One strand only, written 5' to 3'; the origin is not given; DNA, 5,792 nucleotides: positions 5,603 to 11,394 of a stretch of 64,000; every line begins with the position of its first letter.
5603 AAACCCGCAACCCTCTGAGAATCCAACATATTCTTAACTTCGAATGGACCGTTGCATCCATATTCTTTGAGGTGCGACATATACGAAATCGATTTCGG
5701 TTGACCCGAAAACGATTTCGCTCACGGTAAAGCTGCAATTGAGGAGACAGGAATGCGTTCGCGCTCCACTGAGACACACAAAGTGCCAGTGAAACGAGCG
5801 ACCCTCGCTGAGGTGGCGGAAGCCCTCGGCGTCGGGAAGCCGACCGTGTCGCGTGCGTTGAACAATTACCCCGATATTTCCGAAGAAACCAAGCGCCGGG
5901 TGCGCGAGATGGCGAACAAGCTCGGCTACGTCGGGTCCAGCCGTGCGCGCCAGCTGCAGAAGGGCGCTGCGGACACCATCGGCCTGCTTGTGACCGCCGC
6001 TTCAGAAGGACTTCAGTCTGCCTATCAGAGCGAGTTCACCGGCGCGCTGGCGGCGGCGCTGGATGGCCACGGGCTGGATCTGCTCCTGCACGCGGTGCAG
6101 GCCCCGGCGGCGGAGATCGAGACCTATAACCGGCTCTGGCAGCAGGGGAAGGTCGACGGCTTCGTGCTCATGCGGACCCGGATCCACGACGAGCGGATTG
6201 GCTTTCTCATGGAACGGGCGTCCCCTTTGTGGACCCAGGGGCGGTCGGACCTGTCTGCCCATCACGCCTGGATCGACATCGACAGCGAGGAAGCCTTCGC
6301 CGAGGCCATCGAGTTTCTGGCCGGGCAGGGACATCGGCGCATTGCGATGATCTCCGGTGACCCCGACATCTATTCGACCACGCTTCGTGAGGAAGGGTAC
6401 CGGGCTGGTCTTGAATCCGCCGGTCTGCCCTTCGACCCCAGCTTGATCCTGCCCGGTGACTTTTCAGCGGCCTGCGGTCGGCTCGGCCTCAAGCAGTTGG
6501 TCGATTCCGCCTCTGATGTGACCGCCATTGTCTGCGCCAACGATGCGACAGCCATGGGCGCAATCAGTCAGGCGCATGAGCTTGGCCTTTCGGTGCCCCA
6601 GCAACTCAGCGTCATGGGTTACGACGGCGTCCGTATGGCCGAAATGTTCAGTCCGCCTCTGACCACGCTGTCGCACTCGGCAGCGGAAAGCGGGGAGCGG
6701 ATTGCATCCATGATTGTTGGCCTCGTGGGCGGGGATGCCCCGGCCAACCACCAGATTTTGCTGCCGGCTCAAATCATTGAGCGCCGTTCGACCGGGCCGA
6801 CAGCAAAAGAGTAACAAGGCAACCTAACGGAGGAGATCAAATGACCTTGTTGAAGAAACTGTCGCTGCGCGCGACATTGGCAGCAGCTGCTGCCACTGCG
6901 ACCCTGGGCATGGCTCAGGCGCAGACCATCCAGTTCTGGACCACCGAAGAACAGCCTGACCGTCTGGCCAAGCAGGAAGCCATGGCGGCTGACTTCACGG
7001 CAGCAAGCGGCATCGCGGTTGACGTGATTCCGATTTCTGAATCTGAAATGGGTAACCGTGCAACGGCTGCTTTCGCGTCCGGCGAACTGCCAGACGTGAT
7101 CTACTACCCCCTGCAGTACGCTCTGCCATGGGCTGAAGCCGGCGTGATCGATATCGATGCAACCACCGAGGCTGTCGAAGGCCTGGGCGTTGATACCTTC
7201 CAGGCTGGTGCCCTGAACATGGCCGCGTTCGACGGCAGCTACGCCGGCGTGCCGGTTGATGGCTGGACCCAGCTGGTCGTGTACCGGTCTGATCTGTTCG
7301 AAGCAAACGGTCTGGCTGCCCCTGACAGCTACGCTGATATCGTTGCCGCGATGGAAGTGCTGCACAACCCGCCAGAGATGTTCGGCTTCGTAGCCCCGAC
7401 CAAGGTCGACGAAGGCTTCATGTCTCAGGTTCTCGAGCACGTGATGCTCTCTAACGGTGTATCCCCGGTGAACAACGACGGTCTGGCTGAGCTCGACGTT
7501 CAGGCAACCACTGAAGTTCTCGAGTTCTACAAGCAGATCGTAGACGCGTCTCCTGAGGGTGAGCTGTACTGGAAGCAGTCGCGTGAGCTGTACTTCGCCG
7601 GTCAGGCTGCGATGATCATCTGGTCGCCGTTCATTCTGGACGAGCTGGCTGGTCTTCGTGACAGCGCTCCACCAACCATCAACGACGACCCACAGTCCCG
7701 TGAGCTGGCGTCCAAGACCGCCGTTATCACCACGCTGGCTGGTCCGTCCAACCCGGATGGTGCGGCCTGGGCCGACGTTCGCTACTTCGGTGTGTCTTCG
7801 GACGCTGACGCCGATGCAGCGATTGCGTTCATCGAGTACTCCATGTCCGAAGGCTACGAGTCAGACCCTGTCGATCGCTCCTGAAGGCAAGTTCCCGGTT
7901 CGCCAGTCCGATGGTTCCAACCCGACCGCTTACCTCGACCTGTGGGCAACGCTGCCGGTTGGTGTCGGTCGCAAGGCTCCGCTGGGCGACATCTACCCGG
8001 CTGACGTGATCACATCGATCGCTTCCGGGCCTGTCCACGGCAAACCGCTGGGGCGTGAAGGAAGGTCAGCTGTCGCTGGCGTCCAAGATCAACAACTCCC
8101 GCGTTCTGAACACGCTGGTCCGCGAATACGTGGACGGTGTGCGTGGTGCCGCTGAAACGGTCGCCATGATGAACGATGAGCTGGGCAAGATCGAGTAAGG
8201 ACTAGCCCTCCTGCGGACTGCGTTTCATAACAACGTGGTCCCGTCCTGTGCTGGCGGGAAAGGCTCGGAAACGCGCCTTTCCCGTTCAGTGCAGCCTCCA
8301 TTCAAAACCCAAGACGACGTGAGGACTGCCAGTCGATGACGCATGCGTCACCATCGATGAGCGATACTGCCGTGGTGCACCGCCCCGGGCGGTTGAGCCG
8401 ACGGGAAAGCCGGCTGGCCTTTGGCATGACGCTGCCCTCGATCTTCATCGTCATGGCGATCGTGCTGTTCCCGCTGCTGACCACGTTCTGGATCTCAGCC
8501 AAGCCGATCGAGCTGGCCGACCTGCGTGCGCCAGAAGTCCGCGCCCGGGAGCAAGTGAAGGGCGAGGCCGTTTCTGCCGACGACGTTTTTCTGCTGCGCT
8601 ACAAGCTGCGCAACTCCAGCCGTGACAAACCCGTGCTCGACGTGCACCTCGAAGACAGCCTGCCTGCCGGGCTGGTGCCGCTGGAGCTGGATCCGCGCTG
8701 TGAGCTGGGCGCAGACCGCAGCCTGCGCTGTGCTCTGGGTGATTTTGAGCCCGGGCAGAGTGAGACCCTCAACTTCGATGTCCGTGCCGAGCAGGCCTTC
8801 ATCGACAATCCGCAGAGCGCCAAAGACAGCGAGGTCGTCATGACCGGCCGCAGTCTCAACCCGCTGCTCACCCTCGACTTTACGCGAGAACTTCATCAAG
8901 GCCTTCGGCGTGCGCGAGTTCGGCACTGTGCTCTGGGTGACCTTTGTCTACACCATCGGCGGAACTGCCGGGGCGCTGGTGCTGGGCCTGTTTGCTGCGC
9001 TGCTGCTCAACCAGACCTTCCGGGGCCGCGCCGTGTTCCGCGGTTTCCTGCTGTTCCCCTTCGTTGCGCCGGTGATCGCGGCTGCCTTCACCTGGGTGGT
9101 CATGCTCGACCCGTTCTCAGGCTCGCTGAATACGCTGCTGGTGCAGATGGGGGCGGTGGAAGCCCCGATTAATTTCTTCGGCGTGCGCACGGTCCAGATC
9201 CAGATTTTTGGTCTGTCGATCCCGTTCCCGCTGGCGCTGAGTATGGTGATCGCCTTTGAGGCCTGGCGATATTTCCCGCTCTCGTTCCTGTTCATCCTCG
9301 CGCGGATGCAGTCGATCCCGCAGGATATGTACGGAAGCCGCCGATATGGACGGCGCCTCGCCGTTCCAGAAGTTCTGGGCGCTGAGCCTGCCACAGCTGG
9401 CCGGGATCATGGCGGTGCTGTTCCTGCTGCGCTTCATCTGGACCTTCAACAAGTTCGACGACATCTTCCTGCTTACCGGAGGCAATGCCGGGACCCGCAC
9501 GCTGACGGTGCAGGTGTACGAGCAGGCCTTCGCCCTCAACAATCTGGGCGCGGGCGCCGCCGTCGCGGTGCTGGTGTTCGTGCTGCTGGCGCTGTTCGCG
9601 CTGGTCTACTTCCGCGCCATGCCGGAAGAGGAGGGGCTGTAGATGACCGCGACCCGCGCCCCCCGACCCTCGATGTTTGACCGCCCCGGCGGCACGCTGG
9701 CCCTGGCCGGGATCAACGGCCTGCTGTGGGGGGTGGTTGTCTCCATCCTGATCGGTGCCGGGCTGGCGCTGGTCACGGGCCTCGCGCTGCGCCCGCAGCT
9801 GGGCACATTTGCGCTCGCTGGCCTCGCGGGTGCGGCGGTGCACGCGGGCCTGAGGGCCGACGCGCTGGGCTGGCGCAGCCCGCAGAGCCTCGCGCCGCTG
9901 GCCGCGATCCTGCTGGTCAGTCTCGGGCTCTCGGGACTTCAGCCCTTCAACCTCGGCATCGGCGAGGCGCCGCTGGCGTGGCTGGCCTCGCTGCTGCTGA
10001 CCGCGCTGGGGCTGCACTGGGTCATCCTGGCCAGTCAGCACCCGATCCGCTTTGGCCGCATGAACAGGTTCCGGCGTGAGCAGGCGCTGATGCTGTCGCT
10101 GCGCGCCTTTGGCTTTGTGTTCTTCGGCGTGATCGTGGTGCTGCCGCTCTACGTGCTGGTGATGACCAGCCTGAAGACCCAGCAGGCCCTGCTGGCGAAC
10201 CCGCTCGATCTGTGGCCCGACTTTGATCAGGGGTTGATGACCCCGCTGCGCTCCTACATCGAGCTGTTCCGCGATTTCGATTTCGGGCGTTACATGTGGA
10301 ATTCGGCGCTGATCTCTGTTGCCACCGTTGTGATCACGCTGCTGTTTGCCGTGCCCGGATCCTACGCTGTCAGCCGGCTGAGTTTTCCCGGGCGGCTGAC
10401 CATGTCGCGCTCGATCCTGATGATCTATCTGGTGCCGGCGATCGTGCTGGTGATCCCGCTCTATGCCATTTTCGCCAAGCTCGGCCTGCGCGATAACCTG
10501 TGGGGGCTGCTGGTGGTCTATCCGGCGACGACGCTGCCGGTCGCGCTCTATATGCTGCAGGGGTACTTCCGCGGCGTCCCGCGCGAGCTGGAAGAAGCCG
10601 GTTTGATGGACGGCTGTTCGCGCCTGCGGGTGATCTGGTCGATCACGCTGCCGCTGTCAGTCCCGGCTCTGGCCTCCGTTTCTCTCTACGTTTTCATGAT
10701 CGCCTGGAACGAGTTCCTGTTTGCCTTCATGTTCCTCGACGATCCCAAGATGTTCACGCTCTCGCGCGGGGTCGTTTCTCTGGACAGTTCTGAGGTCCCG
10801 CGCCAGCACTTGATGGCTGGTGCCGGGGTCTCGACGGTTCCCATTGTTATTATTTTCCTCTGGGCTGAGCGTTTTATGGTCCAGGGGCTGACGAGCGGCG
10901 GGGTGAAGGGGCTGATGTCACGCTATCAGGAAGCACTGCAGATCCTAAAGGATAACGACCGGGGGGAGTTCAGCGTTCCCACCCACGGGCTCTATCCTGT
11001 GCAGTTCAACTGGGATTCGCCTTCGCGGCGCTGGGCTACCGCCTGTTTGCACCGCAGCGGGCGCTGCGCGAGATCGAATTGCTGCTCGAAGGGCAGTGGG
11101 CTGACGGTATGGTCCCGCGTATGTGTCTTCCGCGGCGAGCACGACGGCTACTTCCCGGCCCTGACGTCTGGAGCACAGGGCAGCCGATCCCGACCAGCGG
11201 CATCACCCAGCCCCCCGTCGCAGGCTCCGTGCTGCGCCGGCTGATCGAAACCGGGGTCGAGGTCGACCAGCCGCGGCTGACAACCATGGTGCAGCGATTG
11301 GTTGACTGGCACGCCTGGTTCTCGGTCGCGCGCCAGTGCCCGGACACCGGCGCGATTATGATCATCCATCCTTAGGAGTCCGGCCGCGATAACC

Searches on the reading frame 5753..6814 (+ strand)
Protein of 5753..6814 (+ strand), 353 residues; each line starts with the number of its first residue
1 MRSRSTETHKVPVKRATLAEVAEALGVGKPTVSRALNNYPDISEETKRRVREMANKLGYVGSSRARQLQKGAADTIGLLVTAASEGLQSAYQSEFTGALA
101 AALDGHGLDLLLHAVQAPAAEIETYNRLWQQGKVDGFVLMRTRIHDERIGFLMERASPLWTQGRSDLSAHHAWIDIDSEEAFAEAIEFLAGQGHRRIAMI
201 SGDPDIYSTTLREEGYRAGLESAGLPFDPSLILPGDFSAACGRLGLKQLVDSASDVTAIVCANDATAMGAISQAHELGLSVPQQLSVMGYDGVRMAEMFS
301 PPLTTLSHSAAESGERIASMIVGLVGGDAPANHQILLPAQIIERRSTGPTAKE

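Call 84: search_protein_families(library=pfam, proteins=[window:5753-6814:+], max_evalue=0.00001)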
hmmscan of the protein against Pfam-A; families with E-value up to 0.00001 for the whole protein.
window:5753-6814:+ (353 aa): 3 families
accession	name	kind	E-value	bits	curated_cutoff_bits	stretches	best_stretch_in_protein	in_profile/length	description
PF13377.12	Peripla_BP_3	-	3.7e-35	121.9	26.5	1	187-347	2-167/167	Periplasmic binding protein-like domain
PF00532.27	Peripla_BP_1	-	6.5e-21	75.5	22.2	1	74-335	2-273/281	Periplasmic binding proteins and sugar binding domain of LacI family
PF00356.27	LacI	-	2.3e-12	47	27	1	17-60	1-44/46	Bacterial regulatory proteins, lacI family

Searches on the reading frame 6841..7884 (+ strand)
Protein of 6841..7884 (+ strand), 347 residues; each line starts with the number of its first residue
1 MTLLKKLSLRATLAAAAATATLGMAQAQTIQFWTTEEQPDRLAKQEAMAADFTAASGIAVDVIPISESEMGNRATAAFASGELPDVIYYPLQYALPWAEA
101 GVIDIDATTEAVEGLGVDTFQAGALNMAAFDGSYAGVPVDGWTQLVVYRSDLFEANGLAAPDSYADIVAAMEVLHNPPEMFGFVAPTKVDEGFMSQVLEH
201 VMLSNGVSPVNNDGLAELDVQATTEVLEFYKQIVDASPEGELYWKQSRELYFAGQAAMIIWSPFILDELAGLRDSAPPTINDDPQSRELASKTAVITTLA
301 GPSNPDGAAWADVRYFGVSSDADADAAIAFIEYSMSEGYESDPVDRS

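Call 84: search_protein_families(library=pfam, proteins=[window:6841-7884:+], max_evalue=0.00001)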
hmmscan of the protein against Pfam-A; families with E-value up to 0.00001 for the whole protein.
window:6841-7884:+ (347 aa): 1 family
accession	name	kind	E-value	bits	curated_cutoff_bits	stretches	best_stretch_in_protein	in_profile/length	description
PF13416.11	SBP_bac_8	-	4.1e-18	66.6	27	1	47-336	1-245/279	Bacterial extracellular solute-binding protein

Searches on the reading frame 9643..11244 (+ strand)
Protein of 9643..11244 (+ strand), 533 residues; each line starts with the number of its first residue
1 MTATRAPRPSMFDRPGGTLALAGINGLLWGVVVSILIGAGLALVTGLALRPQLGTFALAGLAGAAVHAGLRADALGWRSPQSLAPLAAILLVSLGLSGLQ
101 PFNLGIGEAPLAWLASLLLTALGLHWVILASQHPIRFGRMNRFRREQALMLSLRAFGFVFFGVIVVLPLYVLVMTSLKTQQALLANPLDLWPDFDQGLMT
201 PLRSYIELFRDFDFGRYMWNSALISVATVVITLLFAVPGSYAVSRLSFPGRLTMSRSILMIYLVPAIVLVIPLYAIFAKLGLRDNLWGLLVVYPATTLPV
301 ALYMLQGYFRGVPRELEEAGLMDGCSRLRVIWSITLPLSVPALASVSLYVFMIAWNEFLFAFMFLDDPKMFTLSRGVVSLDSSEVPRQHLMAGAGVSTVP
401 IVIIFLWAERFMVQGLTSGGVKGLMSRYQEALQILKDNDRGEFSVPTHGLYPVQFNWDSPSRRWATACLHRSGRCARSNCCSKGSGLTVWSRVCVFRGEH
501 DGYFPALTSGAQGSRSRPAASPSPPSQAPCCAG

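Call 31: search_protein_families(library=pfam, proteins=[window:9643-11244:+], max_evalue=0.001)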
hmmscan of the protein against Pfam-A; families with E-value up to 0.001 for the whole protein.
window:9643-11244:+ (533 aa): 1 family
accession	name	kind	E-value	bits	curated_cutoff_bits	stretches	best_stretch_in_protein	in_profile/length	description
PF00528.27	BPD_transp_1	-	1e-17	64.9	26.4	1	244-415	10-181/184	Binding-protein-dependent transport system inner membrane component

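Call 84: search_protein_families(library=pfam, proteins=[window:9643-11244:+], max_evalue=0.00001)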
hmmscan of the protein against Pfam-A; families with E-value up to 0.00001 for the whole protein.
window:9643-11244:+ (533 aa): 1 family
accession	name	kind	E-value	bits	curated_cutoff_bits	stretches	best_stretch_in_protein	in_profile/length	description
PF00528.27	BPD_transp_1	-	1e-17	64.9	26.4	1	244-415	10-181/184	Binding-protein-dependent transport system inner membrane component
